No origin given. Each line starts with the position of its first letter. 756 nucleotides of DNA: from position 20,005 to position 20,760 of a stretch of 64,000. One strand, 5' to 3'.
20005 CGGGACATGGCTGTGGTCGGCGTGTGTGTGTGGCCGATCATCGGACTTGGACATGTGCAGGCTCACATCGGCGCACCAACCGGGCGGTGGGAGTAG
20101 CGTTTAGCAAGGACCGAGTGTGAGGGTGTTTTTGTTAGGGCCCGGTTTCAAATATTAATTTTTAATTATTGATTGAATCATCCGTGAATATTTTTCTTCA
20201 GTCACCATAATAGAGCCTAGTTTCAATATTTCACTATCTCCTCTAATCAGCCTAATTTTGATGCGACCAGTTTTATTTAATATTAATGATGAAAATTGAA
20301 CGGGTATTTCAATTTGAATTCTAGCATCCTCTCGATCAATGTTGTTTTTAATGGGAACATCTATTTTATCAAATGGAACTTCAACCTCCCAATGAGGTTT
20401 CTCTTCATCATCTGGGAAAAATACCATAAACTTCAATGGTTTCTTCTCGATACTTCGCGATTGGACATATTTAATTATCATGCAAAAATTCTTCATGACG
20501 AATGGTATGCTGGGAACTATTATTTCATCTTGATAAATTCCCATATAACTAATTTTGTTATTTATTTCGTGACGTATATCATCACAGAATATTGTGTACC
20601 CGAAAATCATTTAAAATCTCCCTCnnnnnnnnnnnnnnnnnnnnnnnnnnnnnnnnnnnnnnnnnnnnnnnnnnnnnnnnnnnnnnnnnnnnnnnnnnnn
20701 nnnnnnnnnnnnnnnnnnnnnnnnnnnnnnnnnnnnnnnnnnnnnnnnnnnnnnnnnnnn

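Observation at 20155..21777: Three-gene AT-rich operon: HigB/Gp49-like protein, XRE HTH with a long tail, and a 151-aa orphan; candidate undescribed tripartite TA/defence module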

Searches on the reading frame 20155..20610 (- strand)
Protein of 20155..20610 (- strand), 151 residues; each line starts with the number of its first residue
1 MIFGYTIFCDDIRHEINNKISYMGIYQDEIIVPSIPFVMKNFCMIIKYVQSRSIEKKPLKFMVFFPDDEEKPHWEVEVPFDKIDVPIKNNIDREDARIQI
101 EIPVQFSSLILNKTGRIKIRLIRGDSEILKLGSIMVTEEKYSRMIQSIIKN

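Call 5: search_protein_families(library=pfam, proteins=[window:20155-20610:-], max_evalue=1)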
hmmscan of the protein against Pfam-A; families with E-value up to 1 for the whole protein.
window:20155-20610:- (151 aa): 1 family
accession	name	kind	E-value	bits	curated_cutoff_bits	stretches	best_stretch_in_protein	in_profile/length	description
PF22091.2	DUF6941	-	6.6e-10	39.9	27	1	6-129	3-118/125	Family of unknown function (DUF6941)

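Call 6: search_protein_families(library=padloc, proteins=[window:20155-20610:-], max_evalue=1)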
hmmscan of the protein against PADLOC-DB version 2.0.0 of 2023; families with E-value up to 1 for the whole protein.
window:20155-20610:- (151 aa): 0 families

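Call 7: search_protein_families(library=ncbifam, proteins=[window:20155-20610:-], max_evalue=1)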
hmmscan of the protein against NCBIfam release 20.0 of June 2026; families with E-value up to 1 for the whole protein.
window:20155-20610:- (151 aa): 0 families

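Call 8: search_protein_families(library=phrogs, proteins=[window:20155-20610:-], max_evalue=1)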
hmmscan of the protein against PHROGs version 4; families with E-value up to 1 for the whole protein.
window:20155-20610:- (151 aa): 2 families
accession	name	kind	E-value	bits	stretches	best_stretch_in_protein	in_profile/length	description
phrog_31406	-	unknown function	3.1e-11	44.4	1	3-136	4-133/143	-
phrog_2830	-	unknown function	0.15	13.4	1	91-128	70-103/122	-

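Call 11: find_homologous_proteins(query=window:20155-20610:-, max_evalue=0.01)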
Query window:20155-20610:- (151 aa): 4 proteins with E <= 0.01 among 13 candidates.
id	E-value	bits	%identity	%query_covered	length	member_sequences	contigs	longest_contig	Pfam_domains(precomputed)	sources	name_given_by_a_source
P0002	1.8e-78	279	91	92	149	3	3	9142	PF22091.3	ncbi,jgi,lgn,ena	jgi:hypothetical protein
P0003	2.6e-77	276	91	92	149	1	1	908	PF22091.3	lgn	-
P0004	4.7e-13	67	33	90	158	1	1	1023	PF22091.3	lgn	-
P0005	3.5e-10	58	32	91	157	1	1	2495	-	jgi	jgi:hypothetical protein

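Call 13: find_encoding_contigs(protein=P0005, flank=10000)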
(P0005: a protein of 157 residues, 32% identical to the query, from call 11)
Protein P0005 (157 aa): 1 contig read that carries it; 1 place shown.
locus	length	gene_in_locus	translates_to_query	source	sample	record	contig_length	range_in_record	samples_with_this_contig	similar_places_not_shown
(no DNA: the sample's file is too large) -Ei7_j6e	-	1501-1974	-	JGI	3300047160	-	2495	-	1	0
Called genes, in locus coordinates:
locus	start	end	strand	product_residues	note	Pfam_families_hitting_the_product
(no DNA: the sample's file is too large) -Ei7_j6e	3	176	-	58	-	?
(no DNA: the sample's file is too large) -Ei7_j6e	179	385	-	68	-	-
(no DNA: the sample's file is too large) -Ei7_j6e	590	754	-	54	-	-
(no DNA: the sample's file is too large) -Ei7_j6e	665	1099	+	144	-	-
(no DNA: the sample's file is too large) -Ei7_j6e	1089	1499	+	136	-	-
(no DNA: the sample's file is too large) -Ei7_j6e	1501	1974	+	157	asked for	-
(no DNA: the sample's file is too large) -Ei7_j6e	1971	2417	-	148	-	-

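Call 14: find_encoding_contigs(protein=P0004, flank=10000)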
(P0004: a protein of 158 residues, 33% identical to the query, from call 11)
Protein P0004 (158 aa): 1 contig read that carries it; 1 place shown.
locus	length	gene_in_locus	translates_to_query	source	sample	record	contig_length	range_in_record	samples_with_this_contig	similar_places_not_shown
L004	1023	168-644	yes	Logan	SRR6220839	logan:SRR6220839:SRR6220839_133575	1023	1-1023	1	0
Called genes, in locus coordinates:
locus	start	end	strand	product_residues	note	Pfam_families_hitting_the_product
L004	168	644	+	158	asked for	PF22091:DUF6941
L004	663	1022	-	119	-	?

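Call 21: find_homologous_proteins(query=A1, max_evalue=0.001)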
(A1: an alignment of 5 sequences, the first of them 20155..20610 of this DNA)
Query A1 (5 sequences) (151 aa, profile of the alignment): 1507 proteins with E <= 0.001 among 2568 candidates; the best 120 are listed.
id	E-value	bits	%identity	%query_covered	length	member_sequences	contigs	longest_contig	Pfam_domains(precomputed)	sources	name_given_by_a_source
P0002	1.7e-69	251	91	92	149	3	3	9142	PF22091.3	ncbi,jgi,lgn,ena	jgi:hypothetical protein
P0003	3.5e-69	250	91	92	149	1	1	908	PF22091.3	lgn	-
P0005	1.5e-61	225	32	91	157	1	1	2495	-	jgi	jgi:hypothetical protein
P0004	6.3e-57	210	33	90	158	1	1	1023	PF22091.3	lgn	-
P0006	1.4e-37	147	28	91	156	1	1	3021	-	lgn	-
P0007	7.8e-35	138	38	89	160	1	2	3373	PF22091.3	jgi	jgi:hypothetical protein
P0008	3.0e-34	136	35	90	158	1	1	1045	PF22091.3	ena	-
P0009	3.8e-34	136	39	87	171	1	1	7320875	-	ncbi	ncbi:hypothetical protein [Methylobacterium sp. CM6257]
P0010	4.5e-34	136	37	89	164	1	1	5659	PF22091.3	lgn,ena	-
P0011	9.3e-34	135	33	90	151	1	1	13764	PF22091.3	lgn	-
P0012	1.9e-33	134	34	90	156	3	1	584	PF22091.3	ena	-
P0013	6.9e-33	132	42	89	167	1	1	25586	PF22091.3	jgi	jgi:hypothetical protein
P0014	8.8e-33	131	37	89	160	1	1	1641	-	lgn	-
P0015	9.9e-33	131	36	88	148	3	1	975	PF22091.3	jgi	jgi:hypothetical protein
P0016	1.6e-32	131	34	89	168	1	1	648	-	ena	-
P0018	2.6e-32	130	38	91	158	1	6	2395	PF22091.3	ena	-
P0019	2.9e-32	130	32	90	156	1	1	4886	PF22091.3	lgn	-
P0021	6.3e-32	129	29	93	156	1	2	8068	PF22091.3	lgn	-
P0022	7.4e-32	128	37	89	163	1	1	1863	PF22091.3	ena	-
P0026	1.1e-31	128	29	99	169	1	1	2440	PF22091.3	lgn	-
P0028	2.3e-31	127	34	90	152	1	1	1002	PF22091.3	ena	-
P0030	4.0e-31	126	39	89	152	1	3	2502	PF22091.3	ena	-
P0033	8.4e-31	125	37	89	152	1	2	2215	PF22091.3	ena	-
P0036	2.0e-30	124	32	89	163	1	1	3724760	PF22091.3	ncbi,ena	-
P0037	2.2e-30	124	37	91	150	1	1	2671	PF22091.3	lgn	-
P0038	3.0e-30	123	33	84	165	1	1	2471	PF22091.3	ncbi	-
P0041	4.0e-30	123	34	91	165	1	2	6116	PF22091.3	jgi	jgi:hypothetical protein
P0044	5.1e-30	123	38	90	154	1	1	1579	PF22091.3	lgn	-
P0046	5.7e-30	122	34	97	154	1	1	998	PF22091.3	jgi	jgi:hypothetical protein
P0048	8.3e-30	122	34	97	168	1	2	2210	PF22091.3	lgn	-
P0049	1.0e-29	122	34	91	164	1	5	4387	PF22091.3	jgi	jgi:hypothetical protein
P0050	1.1e-29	121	30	89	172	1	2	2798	PF22091.3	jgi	-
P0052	1.3e-29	121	35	91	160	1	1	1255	PF22091.3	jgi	jgi:hypothetical protein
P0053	1.8e-29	121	34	89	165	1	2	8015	PF22091.3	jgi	jgi:hypothetical protein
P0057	3.8e-29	120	36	89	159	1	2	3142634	PF22091.3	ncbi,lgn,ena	-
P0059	4.4e-29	119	33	89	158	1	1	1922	PF22091.3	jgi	jgi:hypothetical protein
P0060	4.5e-29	119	34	89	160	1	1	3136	PF22091.3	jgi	jgi:hypothetical protein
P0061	5.1e-29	119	38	89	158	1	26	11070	PF22091.3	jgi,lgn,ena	jgi:hypothetical protein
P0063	5.8e-29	119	31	91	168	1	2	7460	PF22091.3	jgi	jgi:hypothetical protein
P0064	6.1e-29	119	34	87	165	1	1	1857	PF22091.3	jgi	jgi:hypothetical protein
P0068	7.2e-29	119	31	89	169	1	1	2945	PF22091.3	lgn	-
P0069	7.3e-29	119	31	93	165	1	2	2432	PF22091.3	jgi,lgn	jgi:hypothetical protein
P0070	7.6e-29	119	32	91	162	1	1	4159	PF22091.3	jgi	jgi:hypothetical protein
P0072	8.7e-29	119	32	86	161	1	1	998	PF22091.3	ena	-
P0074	1.1e-28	118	33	90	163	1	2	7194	PF22091.3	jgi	jgi:hypothetical protein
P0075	1.2e-28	118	31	89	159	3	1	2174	PF22091.3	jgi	-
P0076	1.4e-28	118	36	89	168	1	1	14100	PF22091.3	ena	-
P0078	2.0e-28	117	30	89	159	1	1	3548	PF22091.3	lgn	-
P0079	2.1e-28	117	35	89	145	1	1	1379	PF22091.3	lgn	-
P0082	2.3e-28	117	37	90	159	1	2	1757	PF22091.3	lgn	-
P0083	2.4e-28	117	31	89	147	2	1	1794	PF22091.3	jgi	jgi:hypothetical protein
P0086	3.0e-28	117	31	91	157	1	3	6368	PF22091.3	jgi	jgi:hypothetical protein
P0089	4.2e-28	116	33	95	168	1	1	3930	PF22091.3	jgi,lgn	jgi:hypothetical protein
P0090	4.3e-28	116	30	93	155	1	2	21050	PF22091.3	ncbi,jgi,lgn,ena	-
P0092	4.6e-28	116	31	91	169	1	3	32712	PF22091.3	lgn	-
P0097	7.7e-28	115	31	89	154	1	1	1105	PF22091.3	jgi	jgi:hypothetical protein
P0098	8.6e-28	115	36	92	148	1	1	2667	PF22091.3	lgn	-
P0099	8.7e-28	115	28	91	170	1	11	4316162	-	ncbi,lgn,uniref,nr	ncbi:hypothetical protein [Methylocystis sp. ATCC 49242]|uniref:hypothetical protein n=1 Tax=Methylo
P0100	8.7e-28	115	28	91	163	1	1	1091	PF22091.3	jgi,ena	-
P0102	9.4e-28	115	36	90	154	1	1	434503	PF22091.3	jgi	jgi:hypothetical protein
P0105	1.2e-27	115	34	94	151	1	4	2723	PF22091.3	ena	-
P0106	1.2e-27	115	31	90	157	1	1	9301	PF22091.3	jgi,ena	jgi:hypothetical protein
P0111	1.6e-27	114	34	89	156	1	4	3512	PF22091.3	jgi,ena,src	-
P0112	1.6e-27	114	35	87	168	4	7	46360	PF22091.3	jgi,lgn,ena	jgi:hypothetical protein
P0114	1.6e-27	114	36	89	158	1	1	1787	PF22091.3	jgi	jgi:hypothetical protein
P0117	1.9e-27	114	35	88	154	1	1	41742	PF22091.3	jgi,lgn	-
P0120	2.3e-27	114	32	89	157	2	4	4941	PF22091.3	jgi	jgi:hypothetical protein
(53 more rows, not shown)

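Call 23: find_encoding_contigs(protein=P0009, flank=5000, max_places=2)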
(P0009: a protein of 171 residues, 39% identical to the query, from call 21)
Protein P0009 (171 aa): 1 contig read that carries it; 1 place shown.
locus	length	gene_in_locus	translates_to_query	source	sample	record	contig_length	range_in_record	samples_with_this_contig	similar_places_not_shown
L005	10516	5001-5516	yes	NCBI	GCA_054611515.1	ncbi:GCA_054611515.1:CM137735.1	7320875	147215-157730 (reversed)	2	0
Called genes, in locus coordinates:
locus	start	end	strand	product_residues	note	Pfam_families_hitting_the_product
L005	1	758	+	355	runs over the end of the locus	PF20903:SPL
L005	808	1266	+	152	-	PF00383:dCMP_cyt_deam_1, PF14437:MafB19-deam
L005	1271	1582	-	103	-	PF04800:NDUS4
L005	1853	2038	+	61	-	-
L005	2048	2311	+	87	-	-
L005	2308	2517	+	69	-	-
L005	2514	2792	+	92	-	-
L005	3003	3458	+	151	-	PF05443:ROS_MUCR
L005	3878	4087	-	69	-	-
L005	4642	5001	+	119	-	-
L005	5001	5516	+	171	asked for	-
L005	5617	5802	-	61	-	-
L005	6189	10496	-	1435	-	PF01590:GAF, PF00989:PAS, PF08447:PAS_3, PF08448:PAS_4, PF13426:PAS_9, PF00990:GGDEF, PF08448:PAS_4, PF08447:PAS_3, +5 more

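Call 24: find_encoding_contigs(protein=P0099, flank=5000, max_places=2)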
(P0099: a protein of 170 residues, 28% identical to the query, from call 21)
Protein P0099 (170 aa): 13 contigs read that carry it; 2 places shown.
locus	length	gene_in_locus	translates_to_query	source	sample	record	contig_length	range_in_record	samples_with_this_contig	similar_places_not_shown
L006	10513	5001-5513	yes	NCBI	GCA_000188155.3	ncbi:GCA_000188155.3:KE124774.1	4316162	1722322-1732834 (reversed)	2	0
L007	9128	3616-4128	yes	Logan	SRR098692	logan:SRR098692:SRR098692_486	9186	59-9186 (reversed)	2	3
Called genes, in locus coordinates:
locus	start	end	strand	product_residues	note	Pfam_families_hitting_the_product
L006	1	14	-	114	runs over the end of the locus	-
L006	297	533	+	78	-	-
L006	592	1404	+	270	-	PF13340:DUF4096, PF01609:DDE_Tnp_1, PF13612:DDE_Tnp_1_3, PF13586:DDE_Tnp_1_2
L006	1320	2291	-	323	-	-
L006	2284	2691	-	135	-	-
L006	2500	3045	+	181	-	-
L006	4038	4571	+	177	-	-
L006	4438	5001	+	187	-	PF01381:HTH_3 (faint)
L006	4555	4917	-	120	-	-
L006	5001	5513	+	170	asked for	-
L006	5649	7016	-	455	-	PF19263:DUF5906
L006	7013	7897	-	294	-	PF23639:DUF7146, PF13362:Toprim_3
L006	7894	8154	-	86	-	-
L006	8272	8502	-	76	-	-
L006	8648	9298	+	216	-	-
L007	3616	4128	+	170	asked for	-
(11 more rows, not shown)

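Call 25: find_encoding_contigs(protein=P0036, flank=5000, max_places=2)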
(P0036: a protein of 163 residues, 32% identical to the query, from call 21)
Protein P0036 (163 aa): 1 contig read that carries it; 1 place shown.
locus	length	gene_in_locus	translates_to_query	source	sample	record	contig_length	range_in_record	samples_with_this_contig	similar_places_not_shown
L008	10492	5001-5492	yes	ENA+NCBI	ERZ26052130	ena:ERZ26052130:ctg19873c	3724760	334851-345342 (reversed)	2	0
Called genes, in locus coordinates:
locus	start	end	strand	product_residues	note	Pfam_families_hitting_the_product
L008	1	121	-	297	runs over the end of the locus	PF00126:HTH_1, PF03466:LysR_substrate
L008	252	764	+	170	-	PF10604:Polyketide_cyc2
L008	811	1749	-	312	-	PF00389:2-Hacid_dh, PF02826:2-Hacid_dh_C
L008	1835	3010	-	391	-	PF05721:PhyH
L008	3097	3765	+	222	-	PF00440:TetR_N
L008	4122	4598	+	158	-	-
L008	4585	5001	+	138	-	PF13560:HTH_31 (faint)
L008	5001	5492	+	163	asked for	PF22091:DUF6941 (weak)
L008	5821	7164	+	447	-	PF02541:Ppx-GppA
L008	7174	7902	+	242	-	PF01728:FtsJ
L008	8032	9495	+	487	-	PF00478:IMPDH, PF03060:NMO (weak), PF00571:CBS, PF03060:NMO, PF01070:FMN_dh (weak)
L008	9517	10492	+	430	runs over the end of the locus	PF22458:RsmF-B_ferredox, PF01189:Methyltr_RsmB-F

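Call 34: find_related_loci(query=A4, collection=genome_contigs, flank=4000)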
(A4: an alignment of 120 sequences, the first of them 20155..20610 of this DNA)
Query A4 (151 aa) in genome_contigs; peptide patterns used: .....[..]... (x = any residue, [..] = any of these).
337 stretches matched a pattern; 305 encode a relative of the query (tblastn E <= 1e-3); the best 80 are kept; 80 distinct loci.
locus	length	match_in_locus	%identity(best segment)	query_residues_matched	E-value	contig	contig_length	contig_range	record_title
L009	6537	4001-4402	38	3-136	2e-24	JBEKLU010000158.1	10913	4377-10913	MAG: Roseiarcus sp. isolate SPRUCE 378 SPRUCE_378_158, whole genome shotgun sequence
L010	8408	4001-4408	36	3-136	2e-22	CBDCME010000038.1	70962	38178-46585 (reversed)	MAG: Alphaproteobacteria bacterium isolate 1e3c690f-da49-40e6-bfa5-a0f7ba628e7d genome assembly, contig: contig_38, whol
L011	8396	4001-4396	38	3-136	3e-22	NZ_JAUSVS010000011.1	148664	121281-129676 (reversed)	Caulobacter ginsengisoli strain DSM 18695 Ga0480221_11, whole genome shotgun sequence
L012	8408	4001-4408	36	4-136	7e-21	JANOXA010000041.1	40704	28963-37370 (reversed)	MAG: Hyphomicrobiales bacterium isolate VAR_35_metabat_295 VAR_35_k141_2882447, whole genome shotgun sequence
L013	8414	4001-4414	35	4-138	2e-20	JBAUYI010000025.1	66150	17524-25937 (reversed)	MAG: Xanthobacteraceae bacterium isolate MFD10067_ilm_asm_bin34 k127_58081, whole genome shotgun sequence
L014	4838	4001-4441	32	3-147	5e-20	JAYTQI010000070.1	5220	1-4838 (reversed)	MAG: Hyphomicrobium sp. isolate GFS_4626 GFS_4626_69, whole genome shotgun sequence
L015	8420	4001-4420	30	3-136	4e-19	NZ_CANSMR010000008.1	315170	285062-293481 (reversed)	MAG: uncultured Bradyrhizobium sp. isolate SRR15633984_bin.32_metawrap_v1.3_MAG NODE.18_length_315170_cov_15_056265, who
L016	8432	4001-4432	30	3-136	2e-17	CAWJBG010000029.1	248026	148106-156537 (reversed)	MAG: uncultured Alphaproteobacteria bacterium isolate MFD04752.bin.1.17 genome assembly, contig: contig_6070, whole geno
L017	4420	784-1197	31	7-144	2e-18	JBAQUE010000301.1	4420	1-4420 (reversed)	MAG: Rugosibacter sp. isolate MFD12006_ilm_asm_bin43 k127_109683, whole genome shotgun sequence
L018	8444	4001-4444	29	3-136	6e-18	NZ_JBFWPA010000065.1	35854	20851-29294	MAG: Pseudorhodoplanes sp. isolate CA_2019_TPBF_149 NODE_6611_length_35854_cov_5.573712_TPBF, whole genome shotgun seque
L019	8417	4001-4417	33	2-136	2e-17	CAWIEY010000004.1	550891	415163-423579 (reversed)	MAG: uncultured Alphaproteobacteria bacterium isolate MFD09603.bin.2.185 genome assembly, contig: contig_2398, whole gen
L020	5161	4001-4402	36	4-134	7e-17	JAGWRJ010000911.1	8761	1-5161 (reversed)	MAG: Alphaproteobacteria bacterium isolate REEB323 k141_4292140, whole genome shotgun sequence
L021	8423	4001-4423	32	3-137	6e-17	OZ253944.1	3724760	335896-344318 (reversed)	MAG: Parvibaculaceae bacterium isolate 9451e3e7-cc4b-4a1e-a967-1caca904a2e9 genome assembly, chromosome: 1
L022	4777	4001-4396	30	4-137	9e-17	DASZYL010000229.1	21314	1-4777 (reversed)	MAG TPA_asm: Sphingomicrobium sp. isolate SMAG_U6209 k141_181779, whole genome shotgun sequence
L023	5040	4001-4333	32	6-119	2e-16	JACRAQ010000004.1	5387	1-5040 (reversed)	MAG: Nitrosomonadales bacterium isolate NC_groundwater_1598_Pr3_B-0.1um_59_17 SR-2_scaffold_141_102207, whole genome sho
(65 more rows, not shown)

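Call 35: search_solved_structures(query=A4, max_evalue=10, show_alignments=2)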
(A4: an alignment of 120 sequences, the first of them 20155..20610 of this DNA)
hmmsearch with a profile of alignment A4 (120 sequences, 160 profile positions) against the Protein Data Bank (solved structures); distinct sequences matched with E-value up to 10: 1.
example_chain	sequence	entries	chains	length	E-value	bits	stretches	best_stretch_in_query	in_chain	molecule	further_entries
3vpe_A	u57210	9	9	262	0.27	14.5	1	126-153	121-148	Metallo-beta-lactamase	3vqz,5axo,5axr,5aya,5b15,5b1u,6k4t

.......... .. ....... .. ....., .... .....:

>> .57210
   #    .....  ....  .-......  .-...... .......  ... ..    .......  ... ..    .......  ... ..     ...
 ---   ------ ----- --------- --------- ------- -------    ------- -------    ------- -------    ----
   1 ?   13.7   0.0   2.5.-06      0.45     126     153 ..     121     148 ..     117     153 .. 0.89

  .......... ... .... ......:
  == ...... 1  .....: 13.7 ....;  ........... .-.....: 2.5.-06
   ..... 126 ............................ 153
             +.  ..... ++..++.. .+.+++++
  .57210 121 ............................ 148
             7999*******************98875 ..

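Call 55: list_cluster_members(proteins=[window:20158-20610:-, P0002, window:21100-21777:-, window:20628-21131:-])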
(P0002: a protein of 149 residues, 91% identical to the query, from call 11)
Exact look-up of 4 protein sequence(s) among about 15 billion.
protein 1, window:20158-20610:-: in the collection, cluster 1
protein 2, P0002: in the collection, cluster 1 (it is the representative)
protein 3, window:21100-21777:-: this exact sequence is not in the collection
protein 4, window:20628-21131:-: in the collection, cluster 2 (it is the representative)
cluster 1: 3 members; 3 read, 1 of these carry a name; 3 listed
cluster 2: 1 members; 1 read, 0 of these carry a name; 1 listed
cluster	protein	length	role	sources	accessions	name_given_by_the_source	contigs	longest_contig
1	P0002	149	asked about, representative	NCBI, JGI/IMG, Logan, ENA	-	hypothetical protein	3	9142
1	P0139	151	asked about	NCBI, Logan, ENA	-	-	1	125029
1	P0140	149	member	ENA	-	-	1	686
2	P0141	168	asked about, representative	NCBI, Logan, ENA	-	-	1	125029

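Call 56: find_encoding_contigs(protein=P0139, flank=1000, max_places=3)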
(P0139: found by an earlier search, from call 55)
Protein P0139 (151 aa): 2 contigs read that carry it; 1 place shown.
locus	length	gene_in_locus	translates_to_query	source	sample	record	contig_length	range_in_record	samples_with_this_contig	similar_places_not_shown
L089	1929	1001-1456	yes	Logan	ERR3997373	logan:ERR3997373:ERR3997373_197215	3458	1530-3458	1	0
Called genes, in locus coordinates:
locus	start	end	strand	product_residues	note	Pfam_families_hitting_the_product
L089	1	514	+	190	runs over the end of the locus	-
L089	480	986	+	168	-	PF01381:HTH_3 (weak)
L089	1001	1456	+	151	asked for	PF22091:DUF6941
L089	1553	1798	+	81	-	PF01545:Cation_efflux (weak)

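Call 57: predict_structure(alignment_id=A4)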
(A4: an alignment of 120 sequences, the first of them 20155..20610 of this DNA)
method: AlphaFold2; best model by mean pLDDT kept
length: 151 residues; sequences in the alignment: 120
mean_pLDDT: 94.2   pTM: 0.85
mean pLDDT of the five models: 94.2, 93.9, 93.5, 93.3, 93.3
residues with pLDDT >= 90: 130; 70-90: 16; 50-70: 5; < 50: 0
segments of 3 or more residues with pLDDT < 50: none
pLDDT, mean of each block of 10 residues (from residue 1): 97 96 97 97 98 95 96 97 79 84 97 98 97 97 89 82
secondary structure, 60 per line:
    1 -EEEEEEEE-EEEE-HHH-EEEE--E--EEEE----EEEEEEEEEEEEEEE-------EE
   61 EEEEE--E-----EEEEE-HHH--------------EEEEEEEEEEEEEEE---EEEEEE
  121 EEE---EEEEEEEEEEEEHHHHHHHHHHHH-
elements in order: E2-9 E11-14 E20-23 E29-32 E37-51 E59-65 E74-78 E97-111 E115-123 E127-138 H139-150
